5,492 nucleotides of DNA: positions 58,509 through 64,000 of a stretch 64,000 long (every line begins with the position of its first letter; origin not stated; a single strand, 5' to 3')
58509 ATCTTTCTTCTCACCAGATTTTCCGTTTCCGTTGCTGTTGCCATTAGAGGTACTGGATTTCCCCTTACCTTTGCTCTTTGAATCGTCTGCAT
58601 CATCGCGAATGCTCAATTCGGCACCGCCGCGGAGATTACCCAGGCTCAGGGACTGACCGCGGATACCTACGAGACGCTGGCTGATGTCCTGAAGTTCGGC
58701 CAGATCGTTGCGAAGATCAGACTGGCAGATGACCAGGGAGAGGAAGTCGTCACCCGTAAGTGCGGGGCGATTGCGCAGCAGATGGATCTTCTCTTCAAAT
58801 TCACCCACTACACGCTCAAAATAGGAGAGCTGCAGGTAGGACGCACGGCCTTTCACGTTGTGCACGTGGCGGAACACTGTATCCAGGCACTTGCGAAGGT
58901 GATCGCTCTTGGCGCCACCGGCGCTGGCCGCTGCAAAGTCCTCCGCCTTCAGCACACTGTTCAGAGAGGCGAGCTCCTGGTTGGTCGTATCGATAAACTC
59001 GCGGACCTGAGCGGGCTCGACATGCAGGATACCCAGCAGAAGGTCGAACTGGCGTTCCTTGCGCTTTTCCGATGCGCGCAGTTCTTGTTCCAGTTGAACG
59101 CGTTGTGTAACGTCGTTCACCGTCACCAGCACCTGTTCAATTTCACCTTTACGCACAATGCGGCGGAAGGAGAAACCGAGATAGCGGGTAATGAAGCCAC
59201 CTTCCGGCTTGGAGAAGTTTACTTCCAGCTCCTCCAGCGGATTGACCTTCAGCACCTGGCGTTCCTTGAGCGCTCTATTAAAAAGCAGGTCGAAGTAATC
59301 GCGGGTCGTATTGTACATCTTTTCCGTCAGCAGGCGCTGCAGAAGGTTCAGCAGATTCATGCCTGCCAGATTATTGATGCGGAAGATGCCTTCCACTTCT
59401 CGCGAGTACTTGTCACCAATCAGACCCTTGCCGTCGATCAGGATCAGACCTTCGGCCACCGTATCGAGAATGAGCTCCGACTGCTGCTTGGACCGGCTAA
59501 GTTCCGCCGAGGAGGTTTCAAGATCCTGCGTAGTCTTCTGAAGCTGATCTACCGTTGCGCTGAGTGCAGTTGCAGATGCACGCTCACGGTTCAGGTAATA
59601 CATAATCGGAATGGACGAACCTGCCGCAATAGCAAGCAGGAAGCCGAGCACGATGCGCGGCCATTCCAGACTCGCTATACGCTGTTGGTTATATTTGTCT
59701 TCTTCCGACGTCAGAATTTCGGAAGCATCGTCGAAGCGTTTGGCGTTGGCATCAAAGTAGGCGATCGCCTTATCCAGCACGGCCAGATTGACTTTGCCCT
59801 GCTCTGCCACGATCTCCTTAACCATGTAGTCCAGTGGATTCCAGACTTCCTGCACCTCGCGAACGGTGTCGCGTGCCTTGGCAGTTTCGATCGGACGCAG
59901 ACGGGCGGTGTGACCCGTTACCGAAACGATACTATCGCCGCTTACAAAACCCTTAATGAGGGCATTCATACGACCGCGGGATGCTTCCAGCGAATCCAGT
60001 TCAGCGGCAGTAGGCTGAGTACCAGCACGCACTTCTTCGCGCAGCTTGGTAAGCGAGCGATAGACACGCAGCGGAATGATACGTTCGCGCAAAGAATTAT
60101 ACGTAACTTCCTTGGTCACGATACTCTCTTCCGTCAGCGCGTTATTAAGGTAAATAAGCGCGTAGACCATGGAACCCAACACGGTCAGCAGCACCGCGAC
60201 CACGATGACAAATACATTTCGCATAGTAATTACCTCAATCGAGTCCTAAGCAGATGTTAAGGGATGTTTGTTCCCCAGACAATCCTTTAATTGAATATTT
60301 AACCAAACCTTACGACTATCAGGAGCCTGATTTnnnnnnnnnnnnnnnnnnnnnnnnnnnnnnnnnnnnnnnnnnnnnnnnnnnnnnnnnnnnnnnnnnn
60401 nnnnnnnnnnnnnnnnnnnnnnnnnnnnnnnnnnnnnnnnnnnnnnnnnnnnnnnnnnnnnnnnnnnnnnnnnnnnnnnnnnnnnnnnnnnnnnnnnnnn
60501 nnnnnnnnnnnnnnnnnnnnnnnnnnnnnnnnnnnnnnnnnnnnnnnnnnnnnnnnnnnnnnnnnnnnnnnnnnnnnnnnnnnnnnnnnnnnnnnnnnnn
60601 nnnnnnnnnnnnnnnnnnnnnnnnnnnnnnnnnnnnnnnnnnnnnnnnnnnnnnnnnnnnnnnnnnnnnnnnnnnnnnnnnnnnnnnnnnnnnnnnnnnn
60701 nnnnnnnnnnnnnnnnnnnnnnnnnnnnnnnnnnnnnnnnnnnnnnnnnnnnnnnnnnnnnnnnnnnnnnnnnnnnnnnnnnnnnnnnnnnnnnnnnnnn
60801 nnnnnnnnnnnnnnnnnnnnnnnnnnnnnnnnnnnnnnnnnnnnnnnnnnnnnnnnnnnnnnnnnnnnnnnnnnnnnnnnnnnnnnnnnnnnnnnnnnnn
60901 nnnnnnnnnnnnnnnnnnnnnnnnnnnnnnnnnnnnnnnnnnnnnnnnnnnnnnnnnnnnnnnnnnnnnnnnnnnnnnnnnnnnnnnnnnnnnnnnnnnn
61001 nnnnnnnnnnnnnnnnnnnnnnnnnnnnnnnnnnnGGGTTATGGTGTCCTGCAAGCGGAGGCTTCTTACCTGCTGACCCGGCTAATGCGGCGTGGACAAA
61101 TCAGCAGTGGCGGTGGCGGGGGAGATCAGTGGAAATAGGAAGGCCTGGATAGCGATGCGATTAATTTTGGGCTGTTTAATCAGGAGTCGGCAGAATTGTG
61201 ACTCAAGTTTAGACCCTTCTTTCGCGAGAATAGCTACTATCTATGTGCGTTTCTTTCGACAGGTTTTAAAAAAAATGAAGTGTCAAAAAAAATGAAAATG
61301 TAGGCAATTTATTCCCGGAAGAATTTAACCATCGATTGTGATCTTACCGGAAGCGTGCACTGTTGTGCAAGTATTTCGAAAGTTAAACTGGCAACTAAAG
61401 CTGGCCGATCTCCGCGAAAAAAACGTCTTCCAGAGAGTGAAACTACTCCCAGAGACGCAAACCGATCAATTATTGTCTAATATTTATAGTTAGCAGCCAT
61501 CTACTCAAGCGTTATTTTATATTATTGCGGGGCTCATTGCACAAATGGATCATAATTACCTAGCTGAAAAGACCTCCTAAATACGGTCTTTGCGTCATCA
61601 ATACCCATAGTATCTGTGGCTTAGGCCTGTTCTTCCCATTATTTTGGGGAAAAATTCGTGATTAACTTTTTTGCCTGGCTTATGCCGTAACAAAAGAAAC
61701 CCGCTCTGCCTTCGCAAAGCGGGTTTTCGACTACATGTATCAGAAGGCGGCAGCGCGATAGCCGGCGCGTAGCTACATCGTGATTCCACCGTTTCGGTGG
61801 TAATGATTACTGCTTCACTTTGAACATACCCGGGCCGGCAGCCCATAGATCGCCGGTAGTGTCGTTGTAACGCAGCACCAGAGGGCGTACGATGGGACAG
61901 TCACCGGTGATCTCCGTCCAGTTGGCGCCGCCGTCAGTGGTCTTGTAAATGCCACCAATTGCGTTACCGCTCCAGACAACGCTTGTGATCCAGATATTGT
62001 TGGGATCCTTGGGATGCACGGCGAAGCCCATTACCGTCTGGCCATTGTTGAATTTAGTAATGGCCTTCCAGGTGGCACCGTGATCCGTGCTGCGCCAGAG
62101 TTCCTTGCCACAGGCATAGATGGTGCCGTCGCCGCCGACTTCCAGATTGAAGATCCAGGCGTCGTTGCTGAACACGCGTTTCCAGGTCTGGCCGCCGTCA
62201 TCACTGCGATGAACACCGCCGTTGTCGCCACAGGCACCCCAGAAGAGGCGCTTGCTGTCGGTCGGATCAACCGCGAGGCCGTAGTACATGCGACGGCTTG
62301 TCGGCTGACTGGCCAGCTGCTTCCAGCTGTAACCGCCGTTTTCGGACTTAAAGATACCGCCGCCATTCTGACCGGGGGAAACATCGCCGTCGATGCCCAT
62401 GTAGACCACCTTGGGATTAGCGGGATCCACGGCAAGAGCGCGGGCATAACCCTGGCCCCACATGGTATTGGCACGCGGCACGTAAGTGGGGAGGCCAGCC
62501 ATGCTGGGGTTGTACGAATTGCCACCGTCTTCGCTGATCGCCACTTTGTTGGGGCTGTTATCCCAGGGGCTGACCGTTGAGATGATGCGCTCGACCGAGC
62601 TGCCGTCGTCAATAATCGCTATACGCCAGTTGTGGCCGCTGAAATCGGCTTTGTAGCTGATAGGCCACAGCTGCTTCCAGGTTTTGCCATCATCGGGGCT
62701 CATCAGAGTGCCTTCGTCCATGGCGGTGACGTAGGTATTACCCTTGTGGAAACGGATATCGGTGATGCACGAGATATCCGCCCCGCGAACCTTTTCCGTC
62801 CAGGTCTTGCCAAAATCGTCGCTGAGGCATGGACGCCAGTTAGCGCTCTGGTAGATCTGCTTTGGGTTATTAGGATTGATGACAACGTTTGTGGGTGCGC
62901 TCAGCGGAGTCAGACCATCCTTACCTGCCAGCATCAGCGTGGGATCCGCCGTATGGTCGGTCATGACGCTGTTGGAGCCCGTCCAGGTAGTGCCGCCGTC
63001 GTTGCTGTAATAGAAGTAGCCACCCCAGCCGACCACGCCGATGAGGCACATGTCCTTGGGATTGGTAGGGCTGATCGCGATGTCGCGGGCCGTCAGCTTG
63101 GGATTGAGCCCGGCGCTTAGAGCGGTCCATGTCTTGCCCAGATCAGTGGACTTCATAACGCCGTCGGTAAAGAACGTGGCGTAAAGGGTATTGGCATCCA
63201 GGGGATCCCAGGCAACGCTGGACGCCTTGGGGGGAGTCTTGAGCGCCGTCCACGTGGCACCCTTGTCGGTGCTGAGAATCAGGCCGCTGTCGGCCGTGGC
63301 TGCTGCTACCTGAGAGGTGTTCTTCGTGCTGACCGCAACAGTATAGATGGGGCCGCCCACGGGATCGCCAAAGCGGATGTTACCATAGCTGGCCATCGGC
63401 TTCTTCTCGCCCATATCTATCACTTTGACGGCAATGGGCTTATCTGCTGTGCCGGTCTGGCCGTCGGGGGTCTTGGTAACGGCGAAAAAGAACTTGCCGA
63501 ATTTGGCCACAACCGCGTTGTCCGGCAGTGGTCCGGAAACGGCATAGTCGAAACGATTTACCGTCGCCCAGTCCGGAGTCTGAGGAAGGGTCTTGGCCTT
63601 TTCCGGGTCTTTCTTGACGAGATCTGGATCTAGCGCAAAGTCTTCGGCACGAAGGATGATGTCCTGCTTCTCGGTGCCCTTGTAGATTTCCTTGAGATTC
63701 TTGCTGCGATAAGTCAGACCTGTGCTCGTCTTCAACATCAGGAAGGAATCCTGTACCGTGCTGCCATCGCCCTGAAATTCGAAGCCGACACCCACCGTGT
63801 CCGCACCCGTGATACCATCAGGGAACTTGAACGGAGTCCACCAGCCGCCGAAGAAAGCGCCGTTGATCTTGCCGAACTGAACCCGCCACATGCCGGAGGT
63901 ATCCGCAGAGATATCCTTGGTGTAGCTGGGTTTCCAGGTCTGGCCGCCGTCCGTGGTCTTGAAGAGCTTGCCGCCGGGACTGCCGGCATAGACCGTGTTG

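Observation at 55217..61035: Receptor-independent chemosensory-like module: transmembrane PAS sensor fused to an HPt + CheA-type ATPase core, with CheY, two CheX, REC-DUF4388 and a wHTH protein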

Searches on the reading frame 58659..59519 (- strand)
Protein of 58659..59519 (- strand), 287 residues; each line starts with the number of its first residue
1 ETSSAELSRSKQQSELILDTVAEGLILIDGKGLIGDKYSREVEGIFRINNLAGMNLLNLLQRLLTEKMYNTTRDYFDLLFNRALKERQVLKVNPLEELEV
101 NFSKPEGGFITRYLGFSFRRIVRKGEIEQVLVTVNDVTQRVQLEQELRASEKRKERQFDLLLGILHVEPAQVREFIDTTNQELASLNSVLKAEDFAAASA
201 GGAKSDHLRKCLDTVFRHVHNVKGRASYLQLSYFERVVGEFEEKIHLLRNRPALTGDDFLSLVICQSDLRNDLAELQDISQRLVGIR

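Call 33: find_related_loci(query=A3, collection=metagenome_contigs, flank=7000)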
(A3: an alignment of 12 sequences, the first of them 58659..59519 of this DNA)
Query A3 (287 aa) in metagenome_contigs; peptide patterns used: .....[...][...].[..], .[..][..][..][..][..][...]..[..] (x = any residue, [..] = any of these).
437 stretches matched a pattern; 94 encode a relative of the query (tblastn E <= 1e-3); the best 80 are kept; 79 distinct loci.
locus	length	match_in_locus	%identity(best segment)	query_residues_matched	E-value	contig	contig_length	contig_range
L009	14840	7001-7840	61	6-287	4e-115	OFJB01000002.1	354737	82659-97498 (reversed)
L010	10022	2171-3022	56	1-286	1e-103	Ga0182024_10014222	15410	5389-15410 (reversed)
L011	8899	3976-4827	56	1-286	5e-103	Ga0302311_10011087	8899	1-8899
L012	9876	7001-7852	56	1-286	5e-103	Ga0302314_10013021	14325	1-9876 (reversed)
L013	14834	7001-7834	56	7-286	6e-102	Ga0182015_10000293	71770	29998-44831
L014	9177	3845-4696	55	1-286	9e-102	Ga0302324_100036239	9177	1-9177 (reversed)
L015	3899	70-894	59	11-287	9e-103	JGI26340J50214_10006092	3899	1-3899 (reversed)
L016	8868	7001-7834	56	7-286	1e-101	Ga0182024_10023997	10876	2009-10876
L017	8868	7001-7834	56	7-286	8e-102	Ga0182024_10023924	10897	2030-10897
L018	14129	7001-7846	56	4-287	1e-101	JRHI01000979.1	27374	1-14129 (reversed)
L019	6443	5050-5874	58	11-287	2e-100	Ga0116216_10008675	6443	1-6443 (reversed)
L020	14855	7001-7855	54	1-287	3e-98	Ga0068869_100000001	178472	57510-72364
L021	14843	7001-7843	52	2-287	2e-96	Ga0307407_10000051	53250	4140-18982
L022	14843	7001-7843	52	2-287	1e-96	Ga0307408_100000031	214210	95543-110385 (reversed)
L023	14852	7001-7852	52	1-287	3e-96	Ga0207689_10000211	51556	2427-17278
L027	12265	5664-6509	53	3-286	3e-94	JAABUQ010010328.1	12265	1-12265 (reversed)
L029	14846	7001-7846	53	3-286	3e-94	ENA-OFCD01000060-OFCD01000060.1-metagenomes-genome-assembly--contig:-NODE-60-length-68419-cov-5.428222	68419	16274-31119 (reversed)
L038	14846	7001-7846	52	3-286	2e-92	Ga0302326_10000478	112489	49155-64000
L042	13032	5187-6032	51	3-286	5e-92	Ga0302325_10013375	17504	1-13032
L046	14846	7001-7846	52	3-286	4e-91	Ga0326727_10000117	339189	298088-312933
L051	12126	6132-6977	52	3-286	5e-90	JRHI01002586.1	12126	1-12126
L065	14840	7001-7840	48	6-287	1e-80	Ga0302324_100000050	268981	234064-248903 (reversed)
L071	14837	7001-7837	49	7-287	4e-78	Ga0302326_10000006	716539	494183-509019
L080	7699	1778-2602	46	8-283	1e-74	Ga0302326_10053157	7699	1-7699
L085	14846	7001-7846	44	4-287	2e-72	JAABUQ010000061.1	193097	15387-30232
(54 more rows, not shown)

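Call 36: search_protein_representatives(protein=window:58659-59519:-)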
Query: 287 residues. Proteins with E-value up to 0.001 (for the whole library): 1760; up to 1e-10: 1101; up to 1e-30: 438. The best 150 are listed.
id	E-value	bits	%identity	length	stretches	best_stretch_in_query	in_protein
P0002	6.3e-156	533.8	88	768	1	1-287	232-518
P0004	3.0e-106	371.0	62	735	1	6-284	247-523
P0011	2.6e-95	335.1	56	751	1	2-285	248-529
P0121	2.5e-91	322.1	55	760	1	3-286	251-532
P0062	8.4e-89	313.8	53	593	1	3-287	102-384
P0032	9.0e-89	313.7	53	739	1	3-285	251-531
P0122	2.7e-85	302.3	51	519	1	5-283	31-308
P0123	3.7e-82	292.0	52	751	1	4-286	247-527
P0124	4.0e-82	291.9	49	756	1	3-287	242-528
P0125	5.9e-82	291.3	51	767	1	4-286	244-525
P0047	9.0e-82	290.7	51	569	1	4-285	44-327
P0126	6.3e-81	288.0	52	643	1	4-283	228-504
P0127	1.1e-80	287.2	51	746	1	2-287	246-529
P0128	1.3e-80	286.9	52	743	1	6-287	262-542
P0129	2.0e-80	286.3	49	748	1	2-287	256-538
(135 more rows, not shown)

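Call 42: search_protein_families(library=pfam, proteins=[L046:9390-11030:+, L046:11089-12570:+, L046:4830-6137:-, L042:7614-9161:+, L011:6394-7398:+, L027:8132-9319:+, L029:9465-10445:+, L051:8531-10822:+, L038:9110-10807:+, L038:10907-12460:+], max_evalue=0.001)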
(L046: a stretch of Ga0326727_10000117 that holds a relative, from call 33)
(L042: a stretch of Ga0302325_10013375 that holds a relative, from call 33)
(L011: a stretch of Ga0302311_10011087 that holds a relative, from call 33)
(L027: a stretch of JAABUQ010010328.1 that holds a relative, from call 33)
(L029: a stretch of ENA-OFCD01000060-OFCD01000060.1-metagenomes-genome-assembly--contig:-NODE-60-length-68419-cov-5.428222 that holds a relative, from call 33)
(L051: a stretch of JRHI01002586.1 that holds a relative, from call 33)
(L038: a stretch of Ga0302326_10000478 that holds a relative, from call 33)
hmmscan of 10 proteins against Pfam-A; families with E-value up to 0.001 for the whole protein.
L046:9390-11030:+ (546 aa): 0 families

L046:11089-12570:+ (493 aa): 0 families

L046:4830-6137:- (435 aa): 1 family
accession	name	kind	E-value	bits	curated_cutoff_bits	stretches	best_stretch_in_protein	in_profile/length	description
PF07690.21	MFS_1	-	3.8e-32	112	33.4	2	10-146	5-136/347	Major Facilitator Superfamily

L042:7614-9161:+ (515 aa): 0 families

L011:6394-7398:+ (334 aa): 0 families

L027:8132-9319:+ (395 aa): 0 families

L029:9465-10445:+ (326 aa): 0 families

L051:8531-10822:+ (763 aa): 0 families

L038:9110-10807:+ (565 aa): 0 families

L038:10907-12460:+ (517 aa): 1 family
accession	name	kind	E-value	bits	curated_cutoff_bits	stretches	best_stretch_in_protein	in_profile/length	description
PF01425.27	Amidase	-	6.6e-96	322.5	27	1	28-477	1-445/445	Amidase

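Call 43: search_protein_families(library=pfam, proteins=[L085:2012-3478:+, L085:4046-5131:+, L085:5142-6017:+, L085:6030-6611:+, L085:8830-10119:-, L065:1098-3455:+, L065:3468-4478:+, L065:5115-6662:+, L071:4378-5712:+, L080:3251-3988:+], max_evalue=0.001)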
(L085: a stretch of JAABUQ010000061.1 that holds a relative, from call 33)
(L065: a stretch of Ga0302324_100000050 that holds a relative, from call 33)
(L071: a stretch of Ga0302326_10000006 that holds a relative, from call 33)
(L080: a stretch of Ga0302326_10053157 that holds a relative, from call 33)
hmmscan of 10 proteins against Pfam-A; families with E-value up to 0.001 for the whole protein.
L085:2012-3478:+ (488 aa): 2 families
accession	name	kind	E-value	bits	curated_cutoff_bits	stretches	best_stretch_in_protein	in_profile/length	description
PF00016.26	RuBisCO_large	-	3.7e-134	447.1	30.1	1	160-467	1-299/299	Ribulose bisphosphate carboxylase large chain, catalytic domain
PF02788.21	RuBisCO_large_N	-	6.6e-47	159.1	20.7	1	30-150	2-120/120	Ribulose bisphosphate carboxylase large chain, N-terminal domain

L085:4046-5131:+ (361 aa): 2 families
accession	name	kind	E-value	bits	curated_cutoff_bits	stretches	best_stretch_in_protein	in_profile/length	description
PF00316.25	FBPase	-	2.4e-56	190.8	34.8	1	6-197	1-191/191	Fructose-1-6-bisphosphatase, N-terminal domain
PF18913.5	FBPase_C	-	1.4e-44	151.4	27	1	201-334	1-126/127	Fructose-1-6-bisphosphatase, C-terminal domain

L085:5142-6017:+ (291 aa): 1 family
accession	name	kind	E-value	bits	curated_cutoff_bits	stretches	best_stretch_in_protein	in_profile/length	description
PF00485.24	PRK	-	4e-69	232.8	22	1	7-215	1-196/196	Phosphoribulokinase / Uridine kinase family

L085:6030-6611:+ (193 aa): 0 families

L085:8830-10119:- (429 aa): 0 families

L065:1098-3455:+ (785 aa): 3 families
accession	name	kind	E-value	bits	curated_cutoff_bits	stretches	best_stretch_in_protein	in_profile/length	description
PF20256.3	MoCoBD_2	-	4.6e-88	295.8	27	1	433-718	1-283/283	Molybdopterin cofactor-binding domain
PF02738.23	MoCoBD_1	-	1.1e-67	228.2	27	1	160-406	5-244/244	Molybdopterin cofactor-binding domain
PF01315.27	Ald_Xan_dh_C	-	2.6e-31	108.6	31.3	1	29-138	1-109/110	Aldehyde oxidase and xanthine dehydrogenase, a/b hammerhead domain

L065:3468-4478:+ (336 aa): 3 families
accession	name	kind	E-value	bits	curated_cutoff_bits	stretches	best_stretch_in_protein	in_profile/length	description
PF13478.12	XdhC_C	-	2.8e-27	96.2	29.7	1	119-262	1-125/125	XdhC Rossmann domain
PF02625.21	XdhC_CoxI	-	6e-14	52.2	24.3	1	13-76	3-66/68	XdhC and CoxI family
PF04945.19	YHS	-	4.9e-12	46.1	30.3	1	288-331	3-45/47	YHS domain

L065:5115-6662:+ (515 aa): 2 families
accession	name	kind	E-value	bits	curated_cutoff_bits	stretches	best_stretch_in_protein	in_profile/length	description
PF05762.20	VWA_CoxE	-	2.5e-48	164.8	26.4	1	284-489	11-221/222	VWA domain containing CoxE-like protein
PF13519.12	VWA_2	-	0.00036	21.5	27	1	332-429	2-106/107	von Willebrand factor type A domain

L071:4378-5712:+ (444 aa): 1 family
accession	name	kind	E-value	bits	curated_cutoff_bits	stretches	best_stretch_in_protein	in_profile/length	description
PF04286.17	DUF445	-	4.1e-90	303.8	33.8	1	79-436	2-364/368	Protein of unknown function (DUF445)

L080:3251-3988:+ (245 aa): 1 family
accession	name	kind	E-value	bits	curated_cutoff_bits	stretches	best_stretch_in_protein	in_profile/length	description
PF02585.22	PIG-L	-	2.2e-26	93.3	28.2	1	8-138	1-128/129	GlcNAc-PI de-N-acetylase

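Call 75: search_protein_families(library=ncbifam, proteins=[L046:4830-6137:-, L029:4738-6090:-, L011:1722-3092:-], max_evalue=0.00001)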
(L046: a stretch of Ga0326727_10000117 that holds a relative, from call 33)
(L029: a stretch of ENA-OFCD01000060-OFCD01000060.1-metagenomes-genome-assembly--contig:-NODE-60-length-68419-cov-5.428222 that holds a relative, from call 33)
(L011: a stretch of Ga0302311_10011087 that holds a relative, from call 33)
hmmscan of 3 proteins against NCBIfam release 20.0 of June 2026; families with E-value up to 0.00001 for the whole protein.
L046:4830-6137:- (435 aa): 6 families
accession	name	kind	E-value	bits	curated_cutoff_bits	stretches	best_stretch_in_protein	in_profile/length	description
NF049980.1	SfMCT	equivalog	2.1e-87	293.3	320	2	169-400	133-369/378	L-lactate MFS transporter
TIGR00890.1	2A0111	subfamily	7.3e-58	196.3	374.85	1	3-412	2-373/377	oxalate/formate antiport family MFS transporter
TIGR04259.1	oxa_formateAnti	equivalog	2.8e-39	135.1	335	2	196-415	155-386/405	oxalate/formate MFS antiporter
TIGR00895.1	2A0115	subfamily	6.2e-11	41.8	418.55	1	3-390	15-395/398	aromatic acid/H+ symport family MFS transporter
NF008586.0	PRK11551.1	equivalog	3.5e-09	36.1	410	0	26-150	37-158/406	3-(3-hydroxy-phenyl)propionate transporter MhpT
TIGR00891.1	2A0112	subfamily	4.2e-06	26.1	552.9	1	8-153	15-158/405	sialate:H+ symport family MFS transporter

L029:4738-6090:- (450 aa): 5 families
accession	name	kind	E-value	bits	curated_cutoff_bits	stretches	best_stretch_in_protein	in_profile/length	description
NF049980.1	SfMCT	equivalog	5.4e-80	268.9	320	2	198-411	157-368/378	L-lactate MFS transporter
TIGR00890.1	2A0111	subfamily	1e-52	179.4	374.85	1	3-427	2-376/377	oxalate/formate antiport family MFS transporter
TIGR04259.1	oxa_formateAnti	equivalog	1.1e-39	136.5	335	2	197-437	156-396/405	oxalate/formate MFS antiporter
TIGR00891.1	2A0112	subfamily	2.4e-10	40.1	552.9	1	22-147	30-152/405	sialate:H+ symport family MFS transporter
TIGR00892.1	2A0113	subfamily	1.5e-07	30.5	586.1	1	28-142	43-154/455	monocarboxylate transporter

L011:1722-3092:- (456 aa): 5 families
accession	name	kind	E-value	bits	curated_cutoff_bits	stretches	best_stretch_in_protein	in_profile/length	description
NF049980.1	SfMCT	equivalog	4.9e-94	315.1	320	2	215-426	157-378/378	L-lactate MFS transporter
TIGR00890.1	2A0111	subfamily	8.9e-61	205.9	374.85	1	21-410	2-355/377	oxalate/formate antiport family MFS transporter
TIGR04259.1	oxa_formateAnti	equivalog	5.3e-42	144.1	335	2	216-431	158-385/405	oxalate/formate MFS antiporter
TIGR00891.1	2A0112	subfamily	6.2e-07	28.8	552.9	1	41-172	31-160/405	sialate:H+ symport family MFS transporter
TIGR00881.1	2A0104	subfamily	6.4e-07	28.7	407.75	0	302-446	35-180/379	phosphoglycerate transporter protein PgtP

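Call 101: search_protein_families(library=pfam, alignment_id=A8, max_evalue=0.001)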
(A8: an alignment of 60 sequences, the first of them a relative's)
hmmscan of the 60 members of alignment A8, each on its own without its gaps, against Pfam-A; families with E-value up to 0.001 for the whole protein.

A. member 1, P0121 (760 aa): 3 families
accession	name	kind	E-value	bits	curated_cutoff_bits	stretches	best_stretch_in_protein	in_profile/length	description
PF02518.31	HATPase_c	-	2.2e-13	51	26.4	1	602-742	5-109/111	Histidine kinase-, DNA gyrase B-, and HSP90-like ATPase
PF01627.28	Hpt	-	5.6e-06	26.9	24.6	1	420-523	3-82/84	Hpt domain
PF13675.11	PilJ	-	6.6e-06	26.6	26.6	1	59-170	11-112/114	Type IV pili methyl-accepting chemotaxis transducer N-term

B. families by the number of members that match (of 60 scanned): 25 families
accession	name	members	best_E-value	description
PF02518.31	HATPase_c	57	5.8e-16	Histidine kinase-, DNA gyrase B-, and HSP90-like ATPase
PF01627.28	Hpt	53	5.4e-13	Hpt domain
PF13675.11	PilJ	21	1.7e-24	Type IV pili methyl-accepting chemotaxis transducer N-term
PF00672.30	HAMP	10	5.9e-17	HAMP domain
PF02743.24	dCache_1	6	1.1e-13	Cache domain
PF07494.17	Reg_prop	3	8.8e-73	Two component regulator propeller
PF07495.19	Y_Y_Y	3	2.2e-19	Y_Y_Y domain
PF13426.13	PAS_9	3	6.1e-11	PAS domain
PF13185.12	GAF_2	2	2.4e-36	GAF domain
PF01590.32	GAF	2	1.5e-28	GAF domain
PF05228.19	CHASE4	2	9.8e-23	CHASE4 domain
PF23748.1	Beta-prop_LRRK2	2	6.3e-15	LRRK2 beta propeller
PF13492.12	GAF_3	2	2.3e-14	GAF domain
PF08450.18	SGL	2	1.8e-08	SMP-30/Gluconolactonase/LRE-like region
PF00989.32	PAS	2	2.5e-07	PAS fold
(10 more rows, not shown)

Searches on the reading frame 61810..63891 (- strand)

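Call 55: search_protein_families(library=pfam, proteins=[window:61810-63891:-], max_evalue=0.0001)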
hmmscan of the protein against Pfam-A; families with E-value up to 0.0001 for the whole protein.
window:61810-63891:- (694 aa): 5 families
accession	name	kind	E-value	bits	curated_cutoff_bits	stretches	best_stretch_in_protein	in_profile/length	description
PF15902.12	Sortilin-Vps10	-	1e-28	100.8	33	2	204-305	3-111/446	Sortilin, neurotensin receptor 3,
PF02012.26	BNR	-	8e-14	49.8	27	0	562-572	2-12/12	BNR/Asp-box repeat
PF15899.11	BNR_6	-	5.3e-09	35.7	27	0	357-366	4-13/14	BNR-Asp box repeat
PF19755.4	DUF6242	-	4.4e-07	30.4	29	0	182-255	155-217/217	Domain of unknown function (DUF6242)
PF14870.12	PSII_BNR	-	5.8e-06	26.2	27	0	245-305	84-139/303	Photosynthesis system II assembly factor YCF48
